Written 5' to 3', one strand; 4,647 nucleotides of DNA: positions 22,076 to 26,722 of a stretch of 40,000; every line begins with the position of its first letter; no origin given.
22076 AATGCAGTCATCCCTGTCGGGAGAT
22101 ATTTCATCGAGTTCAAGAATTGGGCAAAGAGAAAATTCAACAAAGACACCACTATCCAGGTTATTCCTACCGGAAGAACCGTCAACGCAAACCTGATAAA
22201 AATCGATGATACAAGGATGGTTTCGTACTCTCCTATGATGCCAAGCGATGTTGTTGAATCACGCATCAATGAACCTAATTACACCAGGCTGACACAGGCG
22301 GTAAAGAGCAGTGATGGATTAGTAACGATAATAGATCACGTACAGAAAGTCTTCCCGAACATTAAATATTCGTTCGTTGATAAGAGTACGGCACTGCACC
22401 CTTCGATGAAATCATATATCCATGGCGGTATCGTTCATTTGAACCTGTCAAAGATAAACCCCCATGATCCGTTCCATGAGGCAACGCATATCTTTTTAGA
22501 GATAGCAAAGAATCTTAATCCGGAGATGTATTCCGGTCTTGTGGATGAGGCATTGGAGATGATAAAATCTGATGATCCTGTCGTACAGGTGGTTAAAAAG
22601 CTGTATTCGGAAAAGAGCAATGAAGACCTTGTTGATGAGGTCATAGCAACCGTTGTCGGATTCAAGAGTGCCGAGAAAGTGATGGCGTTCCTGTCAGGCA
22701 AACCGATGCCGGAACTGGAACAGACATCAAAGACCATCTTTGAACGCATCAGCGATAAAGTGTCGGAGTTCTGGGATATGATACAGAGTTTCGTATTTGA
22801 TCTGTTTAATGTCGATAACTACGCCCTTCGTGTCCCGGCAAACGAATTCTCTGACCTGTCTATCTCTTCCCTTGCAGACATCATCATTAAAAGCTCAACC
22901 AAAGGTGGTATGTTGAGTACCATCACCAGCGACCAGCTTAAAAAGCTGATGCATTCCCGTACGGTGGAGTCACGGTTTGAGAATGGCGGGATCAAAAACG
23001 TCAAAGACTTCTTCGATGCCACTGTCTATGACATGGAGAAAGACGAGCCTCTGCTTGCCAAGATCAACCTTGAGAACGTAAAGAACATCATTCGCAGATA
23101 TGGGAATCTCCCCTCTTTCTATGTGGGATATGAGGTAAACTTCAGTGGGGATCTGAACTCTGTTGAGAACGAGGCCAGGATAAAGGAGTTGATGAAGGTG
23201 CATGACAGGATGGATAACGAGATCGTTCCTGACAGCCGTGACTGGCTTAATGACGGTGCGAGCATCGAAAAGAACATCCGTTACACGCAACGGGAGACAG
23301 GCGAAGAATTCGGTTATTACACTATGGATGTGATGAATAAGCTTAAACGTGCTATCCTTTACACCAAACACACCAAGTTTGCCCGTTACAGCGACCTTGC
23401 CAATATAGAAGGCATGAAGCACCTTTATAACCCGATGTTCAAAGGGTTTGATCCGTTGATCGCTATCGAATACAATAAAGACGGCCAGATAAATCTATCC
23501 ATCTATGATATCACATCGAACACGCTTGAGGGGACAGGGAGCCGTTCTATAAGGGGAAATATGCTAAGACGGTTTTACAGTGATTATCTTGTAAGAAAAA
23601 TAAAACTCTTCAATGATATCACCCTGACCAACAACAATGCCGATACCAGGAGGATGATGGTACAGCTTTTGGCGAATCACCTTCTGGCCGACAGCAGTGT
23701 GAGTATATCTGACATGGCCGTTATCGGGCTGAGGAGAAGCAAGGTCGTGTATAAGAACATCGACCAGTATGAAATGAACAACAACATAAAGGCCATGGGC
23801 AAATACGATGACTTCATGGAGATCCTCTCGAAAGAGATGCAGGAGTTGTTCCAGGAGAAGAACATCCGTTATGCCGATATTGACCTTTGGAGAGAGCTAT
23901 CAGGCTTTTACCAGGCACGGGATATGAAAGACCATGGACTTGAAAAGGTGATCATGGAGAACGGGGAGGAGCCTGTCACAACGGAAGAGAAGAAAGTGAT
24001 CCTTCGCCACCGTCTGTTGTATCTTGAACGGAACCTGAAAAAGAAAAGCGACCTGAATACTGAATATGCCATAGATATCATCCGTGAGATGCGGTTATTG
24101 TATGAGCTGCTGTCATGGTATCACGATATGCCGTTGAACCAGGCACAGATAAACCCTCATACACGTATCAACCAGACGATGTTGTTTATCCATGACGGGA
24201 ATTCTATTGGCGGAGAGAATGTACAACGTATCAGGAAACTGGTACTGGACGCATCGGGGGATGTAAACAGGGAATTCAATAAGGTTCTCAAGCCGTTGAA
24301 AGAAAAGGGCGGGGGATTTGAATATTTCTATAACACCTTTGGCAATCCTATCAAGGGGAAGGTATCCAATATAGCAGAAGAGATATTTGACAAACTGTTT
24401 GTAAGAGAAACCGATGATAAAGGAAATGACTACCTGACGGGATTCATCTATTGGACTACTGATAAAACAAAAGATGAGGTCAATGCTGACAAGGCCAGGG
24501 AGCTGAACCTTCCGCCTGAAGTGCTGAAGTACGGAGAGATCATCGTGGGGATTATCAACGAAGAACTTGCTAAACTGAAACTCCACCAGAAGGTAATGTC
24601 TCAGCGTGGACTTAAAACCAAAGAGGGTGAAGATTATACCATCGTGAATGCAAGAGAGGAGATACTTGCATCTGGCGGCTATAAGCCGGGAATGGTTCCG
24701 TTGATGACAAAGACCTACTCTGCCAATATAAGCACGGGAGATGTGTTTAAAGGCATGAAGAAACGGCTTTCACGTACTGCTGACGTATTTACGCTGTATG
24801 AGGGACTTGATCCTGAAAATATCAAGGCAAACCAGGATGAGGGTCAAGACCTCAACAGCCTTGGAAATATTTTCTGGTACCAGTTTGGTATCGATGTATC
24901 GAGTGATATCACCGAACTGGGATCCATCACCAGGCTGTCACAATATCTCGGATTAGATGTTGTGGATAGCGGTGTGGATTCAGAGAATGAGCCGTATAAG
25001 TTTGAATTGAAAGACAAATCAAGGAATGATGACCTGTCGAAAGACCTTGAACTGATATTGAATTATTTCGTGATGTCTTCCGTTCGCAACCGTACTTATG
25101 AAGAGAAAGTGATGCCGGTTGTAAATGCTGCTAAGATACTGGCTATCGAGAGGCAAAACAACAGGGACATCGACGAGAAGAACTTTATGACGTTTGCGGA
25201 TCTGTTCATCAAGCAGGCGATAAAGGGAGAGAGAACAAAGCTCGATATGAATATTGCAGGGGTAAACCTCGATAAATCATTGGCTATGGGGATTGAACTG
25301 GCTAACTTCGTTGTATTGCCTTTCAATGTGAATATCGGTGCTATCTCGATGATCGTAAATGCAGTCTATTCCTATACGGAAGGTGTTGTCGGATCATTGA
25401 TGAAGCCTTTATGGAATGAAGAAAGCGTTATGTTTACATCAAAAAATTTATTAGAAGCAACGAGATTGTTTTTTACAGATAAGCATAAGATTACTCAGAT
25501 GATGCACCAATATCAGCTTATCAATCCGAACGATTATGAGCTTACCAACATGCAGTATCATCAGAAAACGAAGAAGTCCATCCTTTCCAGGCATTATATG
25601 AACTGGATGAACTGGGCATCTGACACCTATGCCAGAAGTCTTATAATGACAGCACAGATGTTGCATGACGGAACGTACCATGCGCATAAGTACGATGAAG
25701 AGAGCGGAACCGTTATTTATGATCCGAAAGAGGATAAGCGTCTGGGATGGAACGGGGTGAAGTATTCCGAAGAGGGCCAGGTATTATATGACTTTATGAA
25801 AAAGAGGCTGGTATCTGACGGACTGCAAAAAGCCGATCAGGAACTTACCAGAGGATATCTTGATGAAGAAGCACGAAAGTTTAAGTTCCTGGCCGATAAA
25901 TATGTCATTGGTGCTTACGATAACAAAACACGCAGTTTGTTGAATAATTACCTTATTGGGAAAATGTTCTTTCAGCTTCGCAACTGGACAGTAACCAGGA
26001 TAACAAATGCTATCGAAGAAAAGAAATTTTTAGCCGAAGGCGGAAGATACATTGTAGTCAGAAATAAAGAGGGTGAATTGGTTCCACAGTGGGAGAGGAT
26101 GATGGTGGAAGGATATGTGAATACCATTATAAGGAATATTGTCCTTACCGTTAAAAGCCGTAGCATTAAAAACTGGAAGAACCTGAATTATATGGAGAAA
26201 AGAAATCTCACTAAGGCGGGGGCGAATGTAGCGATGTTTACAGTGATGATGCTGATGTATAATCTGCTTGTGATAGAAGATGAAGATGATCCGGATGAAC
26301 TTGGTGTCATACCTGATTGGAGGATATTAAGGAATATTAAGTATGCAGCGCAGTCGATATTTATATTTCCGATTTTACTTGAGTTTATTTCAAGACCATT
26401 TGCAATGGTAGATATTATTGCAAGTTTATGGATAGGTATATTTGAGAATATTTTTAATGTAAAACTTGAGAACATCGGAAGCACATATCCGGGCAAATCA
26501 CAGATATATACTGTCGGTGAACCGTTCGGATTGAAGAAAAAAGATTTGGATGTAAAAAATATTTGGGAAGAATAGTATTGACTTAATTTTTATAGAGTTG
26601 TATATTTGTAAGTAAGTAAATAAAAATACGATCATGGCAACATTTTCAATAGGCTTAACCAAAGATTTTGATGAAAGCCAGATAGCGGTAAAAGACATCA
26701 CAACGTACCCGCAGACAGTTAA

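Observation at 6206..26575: One uninterrupted 20.4-kb ORF (6,789 codons) encoding a giant multi-enzyme virion protein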

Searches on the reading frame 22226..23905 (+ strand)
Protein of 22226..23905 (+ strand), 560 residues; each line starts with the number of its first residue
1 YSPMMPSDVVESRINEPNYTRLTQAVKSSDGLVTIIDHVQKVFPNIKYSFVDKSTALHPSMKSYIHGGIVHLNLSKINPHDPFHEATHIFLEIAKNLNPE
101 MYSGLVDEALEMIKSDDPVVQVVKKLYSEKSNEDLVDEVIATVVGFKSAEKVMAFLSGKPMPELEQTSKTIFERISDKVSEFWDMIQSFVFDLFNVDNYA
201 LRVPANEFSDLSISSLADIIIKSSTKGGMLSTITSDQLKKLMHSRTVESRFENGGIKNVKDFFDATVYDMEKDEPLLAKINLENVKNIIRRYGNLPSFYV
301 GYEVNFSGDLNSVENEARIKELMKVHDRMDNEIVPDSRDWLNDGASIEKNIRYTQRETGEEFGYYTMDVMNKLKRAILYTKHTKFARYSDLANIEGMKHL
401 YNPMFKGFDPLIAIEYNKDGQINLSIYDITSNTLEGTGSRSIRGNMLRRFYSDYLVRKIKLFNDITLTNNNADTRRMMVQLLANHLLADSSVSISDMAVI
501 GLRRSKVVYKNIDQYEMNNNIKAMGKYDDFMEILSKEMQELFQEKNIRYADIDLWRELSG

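Call 93: predict_structure(alignment_id=A7)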
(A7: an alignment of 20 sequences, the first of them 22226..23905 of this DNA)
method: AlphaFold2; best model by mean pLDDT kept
length: 560 residues; sequences in the alignment: 20
mean_pLDDT: 72.1   pTM: 0.55
mean pLDDT of the five models: 72.1, 71.7, 70.5, 69.5, 68.6
residues with pLDDT >= 90: 86; 70-90: 266; 50-70: 123; < 50: 85
segments of 3 or more residues with pLDDT < 50: 1-27, 159-169, 190-199, 244-250, 452-462, 549-552, 554-560
pLDDT, mean of each block of 10 residues (from residue 1): 31 34 47 72 80 69 74 75 84 69 75 79 72 75 77 57 40 52 56 43 54 79 73 69 50 68 71 65 86 83 85 90 85 86 63 64 78 89 93 93 90 92 95 73 66 43 72 92 91 94 88 90 81 80 63 46
secondary structure, 60 per line:
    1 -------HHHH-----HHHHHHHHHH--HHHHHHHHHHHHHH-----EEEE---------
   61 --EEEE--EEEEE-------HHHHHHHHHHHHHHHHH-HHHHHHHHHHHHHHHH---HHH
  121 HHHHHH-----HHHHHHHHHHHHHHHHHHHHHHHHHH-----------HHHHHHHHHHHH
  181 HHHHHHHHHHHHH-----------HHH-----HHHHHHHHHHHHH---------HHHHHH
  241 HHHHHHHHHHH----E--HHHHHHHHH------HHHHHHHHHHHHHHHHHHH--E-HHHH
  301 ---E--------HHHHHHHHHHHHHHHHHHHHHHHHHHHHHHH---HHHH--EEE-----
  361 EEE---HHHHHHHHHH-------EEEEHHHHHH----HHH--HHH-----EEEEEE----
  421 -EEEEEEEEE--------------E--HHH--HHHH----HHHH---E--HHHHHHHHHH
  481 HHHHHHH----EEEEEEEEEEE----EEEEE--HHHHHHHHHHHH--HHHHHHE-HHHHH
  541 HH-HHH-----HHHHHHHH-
elements in order: H8-11 H17-26 H29-42 E48-51 E63-66 E69-73 H81-97 H99-114 H118-126 H132-157 H169-193 H213-225 H235-251 H259-267 H274-292 H297-300 H313-343 H347-350 E353-355 E361-363 H367-376 E384-387 H388-393 E411-416 E422-430 H453-456 H461-464 H471-487 E492-502 E507-511 H514-525 H528-533 H536-542 H552-559

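Call 96: fold_search(model_id=the predicted structure, library=pdb)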
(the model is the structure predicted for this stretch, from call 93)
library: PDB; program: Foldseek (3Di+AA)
matches with E <= 10: 95; with E <= 0.001: 0
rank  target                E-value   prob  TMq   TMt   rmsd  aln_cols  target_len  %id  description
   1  6edw_B                4.1e-01  0.05  0.10  0.08  40.6       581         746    8  Crystal structure of Mycobacterium tuberculosis ICL2 in the apo form (released 2019-08-14)
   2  9obo_D                6.2e-01  0.04  0.09  0.08  42.8       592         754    8  Crystal structure of Mycobacterium tuberculosis isocitrate lyase 2 fixed in the apo form with disulfide bonds (released 2026-03-18)
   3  6edw_A                6.5e-01  0.04  0.10  0.08  41.5       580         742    8  Crystal structure of Mycobacterium tuberculosis ICL2 in the apo form (released 2019-08-14)
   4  6edw_D                7.2e-01  0.04  0.09  0.08  41.9       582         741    6  Crystal structure of Mycobacterium tuberculosis ICL2 in the apo form (released 2019-08-14)
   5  9obo_A                9.1e-01  0.03  0.09  0.08  40.6       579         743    7  Crystal structure of Mycobacterium tuberculosis isocitrate lyase 2 fixed in the apo form with disulfide bonds (released 2026-03-18)
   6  6j74_A                1.2e+00  0.06  0.09  0.14  23.3       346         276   12  Complex of GGTaseIII and full-length Ykt6 (released 2020-01-22)
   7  6edw_C                1.3e+00  0.02  0.09  0.07  43.2       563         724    8  Crystal structure of Mycobacterium tuberculosis ICL2 in the apo form (released 2019-08-14)
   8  9qxx_A                1.4e+00  0.02  0.08  0.07  49.2       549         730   12  JetABC DNA loaded state dimer (released 2025-10-01)
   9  2oiv                  2.3e+00  0.09  0.07  0.18  12.7       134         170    9  Structural Analysis of Xanthomonas XopD Provides Insights Into Substrate Specificity of Ubiquitin-like Protein Proteases (released 2007-05-29)
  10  9g71_A                2.3e+00  0.02  0.06  0.07  32.1       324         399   10  Cryo-EM structure of TTYH2 in complex with lipids in GDN (released 2025-05-21)
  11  7p5m_A                2.3e+00  0.02  0.07  0.08  30.8       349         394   10  Cryo-EM structure of human TTYH2 in lipid nanodiscs (released 2021-08-11)
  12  6edz_C                2.7e+00  0.01  0.09  0.08  24.6       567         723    8  Crystal structure of Mycobacterium tuberculosis ICL2 in complex with acetyl-CoA, form I (released 2019-08-14)
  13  6uw2_C                3.1e+00  0.03  0.09  0.10  20.7       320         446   11  Clotrimazole bound complex of Acanthamoeba castellanii CYP51 (released 2020-10-21)
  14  5i6e                  3.1e+00  0.02  0.12  0.10  25.6       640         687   10  Crystal structure of the central domain of yeast acetyl-CoA carboxylase (released 2016-04-20)
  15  6ee1_A                3.1e+00  0.01  0.09  0.07  25.1       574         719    8  Crystal structure of Mycobacterium tuberculosis ICL2 in complex with acetyl-CoA (released 2019-08-14)
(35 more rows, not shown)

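Call 100: fold_search(model_id=the predicted structure, library=viral)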
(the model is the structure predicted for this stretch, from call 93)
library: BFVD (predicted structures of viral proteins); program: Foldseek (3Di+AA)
matches with E <= 10: 223; with E <= 0.001: 4
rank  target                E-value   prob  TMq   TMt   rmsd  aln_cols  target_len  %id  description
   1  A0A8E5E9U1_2          3.2e-06  1.00  0.24  0.11  24.4       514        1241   12  Structural protein [Tenacibaculum phage Gundel_1]
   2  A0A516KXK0            5.5e-05  1.00  0.24  0.11  20.6       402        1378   11  (no name in the UniProt tables at hand)
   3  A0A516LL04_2          5.7e-05  1.00  0.22  0.11  19.8       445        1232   13  (no name in the UniProt tables at hand)
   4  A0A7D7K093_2          8.9e-04  1.00  0.21  0.10  19.6       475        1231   12  Structural protein [Flavobacterium phage vB_FspP_elemoC_14-1A]
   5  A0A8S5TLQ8            1.2e-03  1.00  0.20  0.13  10.9       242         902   15  Uncharacterized protein [Podoviridae sp. ctz6O13]
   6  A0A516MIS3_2          2.1e-03  0.99  0.21  0.09  24.2       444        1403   15  (no name in the UniProt tables at hand)
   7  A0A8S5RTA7            3.8e-03  1.00  0.17  0.09  19.2       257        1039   15  Uncharacterized protein [Siphoviridae sp. gcode 4]
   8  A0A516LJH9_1          1.6e-02  1.00  0.22  0.10  11.1       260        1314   15  (no name in the UniProt tables at hand)
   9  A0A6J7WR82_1          1.7e-02  0.47  0.18  0.08  29.3       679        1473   12  Large polyvalent protein associated domain-containing protein [uncultured Caudovirales phage]
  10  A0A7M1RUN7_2          1.8e-02  0.69  0.17  0.09  24.7       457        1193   12  DNA helicase [uncultured phage cr50_1]
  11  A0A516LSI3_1          1.9e-02  1.00  0.17  0.09   9.0       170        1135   18  (no name in the UniProt tables at hand)
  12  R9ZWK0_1              2.0e-02  0.89  0.21  0.13  28.6       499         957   13  Structural protein [Cellulophaga phage phi17:2]
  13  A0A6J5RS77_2          3.9e-02  0.98  0.18  0.09  14.1       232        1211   13  Uncharacterized protein [uncultured Caudovirales phage]
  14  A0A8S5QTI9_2          4.7e-02  0.97  0.20  0.10  10.6       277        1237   15  Structural protein [CrAss-like virus sp. ctDAq1]
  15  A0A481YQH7            4.9e-02  0.95  0.23  0.42  10.6       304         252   12  Exonuclease [Pithovirus LCDPAC02]
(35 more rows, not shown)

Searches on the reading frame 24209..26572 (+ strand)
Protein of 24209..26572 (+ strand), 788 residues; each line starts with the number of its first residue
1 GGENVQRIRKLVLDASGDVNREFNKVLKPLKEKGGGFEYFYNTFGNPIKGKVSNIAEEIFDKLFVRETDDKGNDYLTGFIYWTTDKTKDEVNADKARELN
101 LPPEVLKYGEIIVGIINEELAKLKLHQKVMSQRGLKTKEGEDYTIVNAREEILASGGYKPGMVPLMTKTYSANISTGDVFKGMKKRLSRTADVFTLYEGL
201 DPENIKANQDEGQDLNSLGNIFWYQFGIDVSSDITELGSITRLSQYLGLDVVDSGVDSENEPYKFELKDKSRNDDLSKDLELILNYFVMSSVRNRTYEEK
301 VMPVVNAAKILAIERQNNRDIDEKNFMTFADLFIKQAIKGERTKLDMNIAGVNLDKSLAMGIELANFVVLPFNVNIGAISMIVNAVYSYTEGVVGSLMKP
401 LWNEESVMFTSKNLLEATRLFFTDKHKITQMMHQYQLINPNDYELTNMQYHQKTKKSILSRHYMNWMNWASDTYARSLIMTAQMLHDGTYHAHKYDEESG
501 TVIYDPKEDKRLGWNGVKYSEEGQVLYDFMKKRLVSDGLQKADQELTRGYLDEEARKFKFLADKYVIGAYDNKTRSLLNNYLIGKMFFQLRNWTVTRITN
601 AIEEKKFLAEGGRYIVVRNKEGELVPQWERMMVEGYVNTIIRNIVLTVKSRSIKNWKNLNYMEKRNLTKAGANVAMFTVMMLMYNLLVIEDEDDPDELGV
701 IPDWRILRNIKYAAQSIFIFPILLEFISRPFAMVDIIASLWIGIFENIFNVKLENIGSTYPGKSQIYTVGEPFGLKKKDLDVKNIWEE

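Call 4: search_protein_families(library=pfam, proteins=[window:24209-26572:+], max_evalue=0.1)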
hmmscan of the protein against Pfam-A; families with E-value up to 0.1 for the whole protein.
window:24209-26572:+ (788 aa): 1 family
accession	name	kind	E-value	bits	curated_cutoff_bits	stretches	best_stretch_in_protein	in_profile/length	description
PF19503.4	DUF6037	-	0.032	14.6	28.8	1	36-99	97-165/200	Family of unknown function (DUF6037)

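Call 5: search_protein_families(library=phrogs, proteins=[window:24209-26572:+], max_evalue=0.01)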
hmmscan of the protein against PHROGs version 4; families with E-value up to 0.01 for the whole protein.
window:24209-26572:+ (788 aa): 0 families

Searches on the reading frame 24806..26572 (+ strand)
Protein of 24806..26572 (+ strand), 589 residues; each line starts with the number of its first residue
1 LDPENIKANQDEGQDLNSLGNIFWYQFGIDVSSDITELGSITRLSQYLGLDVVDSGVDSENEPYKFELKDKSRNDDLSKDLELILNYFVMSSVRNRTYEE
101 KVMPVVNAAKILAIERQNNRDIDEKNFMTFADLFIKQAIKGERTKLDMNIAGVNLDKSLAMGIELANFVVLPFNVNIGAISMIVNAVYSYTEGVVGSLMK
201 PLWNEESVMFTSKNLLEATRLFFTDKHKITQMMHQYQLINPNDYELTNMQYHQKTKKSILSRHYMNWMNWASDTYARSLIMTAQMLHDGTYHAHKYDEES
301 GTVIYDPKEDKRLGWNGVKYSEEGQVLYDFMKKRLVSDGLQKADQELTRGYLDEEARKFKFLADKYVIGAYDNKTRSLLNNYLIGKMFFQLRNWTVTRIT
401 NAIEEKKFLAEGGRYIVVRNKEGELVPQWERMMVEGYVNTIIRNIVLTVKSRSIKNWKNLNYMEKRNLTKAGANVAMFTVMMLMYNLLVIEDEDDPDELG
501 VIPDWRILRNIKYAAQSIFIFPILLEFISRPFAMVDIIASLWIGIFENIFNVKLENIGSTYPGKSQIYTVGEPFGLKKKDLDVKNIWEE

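Call 113: search_dna_similar(query=window:24806-26572:+, collection=phages, mode=protein, max_evalue=0.01, max_rows=15)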
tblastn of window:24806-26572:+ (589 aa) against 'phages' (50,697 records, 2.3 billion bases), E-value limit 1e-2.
Records with a match: 3; places in all: 3; records where one place covers at least 80% of the query: 0.
Best place of each record, by identity: <60% 3.
By first word of the organism name: uncultured 2; Bacteriophage 1.
By host as written in the record: - 3.
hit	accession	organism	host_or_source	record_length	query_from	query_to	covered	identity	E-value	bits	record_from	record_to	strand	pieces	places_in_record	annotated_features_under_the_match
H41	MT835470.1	Bacteriophage sp.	human fecal samples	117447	41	442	68%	24.9%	8e-14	81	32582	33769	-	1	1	record has no annotation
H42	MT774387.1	uncultured phage cr111_1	human feces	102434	152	542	66%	21.2%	7e-5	52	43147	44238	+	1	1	putative RNA-polymerase subunit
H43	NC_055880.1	uncultured phage cr111_1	human feces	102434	152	542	66%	21.2%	7e-5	52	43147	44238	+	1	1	putative RNA-polymerase subunit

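Call 114: get_annotated_region(hit=H41, flank=20000)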
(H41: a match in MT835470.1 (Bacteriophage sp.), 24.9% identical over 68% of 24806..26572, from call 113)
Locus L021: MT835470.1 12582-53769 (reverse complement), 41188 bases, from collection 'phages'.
description: UNVERIFIED: Bacteriophage sp. clone scaffold_2 genomic sequence.
organism: Bacteriophage sp. (NCBI taxid 38018)
taxonomy: Viruses
host: -; source: human fecal samples; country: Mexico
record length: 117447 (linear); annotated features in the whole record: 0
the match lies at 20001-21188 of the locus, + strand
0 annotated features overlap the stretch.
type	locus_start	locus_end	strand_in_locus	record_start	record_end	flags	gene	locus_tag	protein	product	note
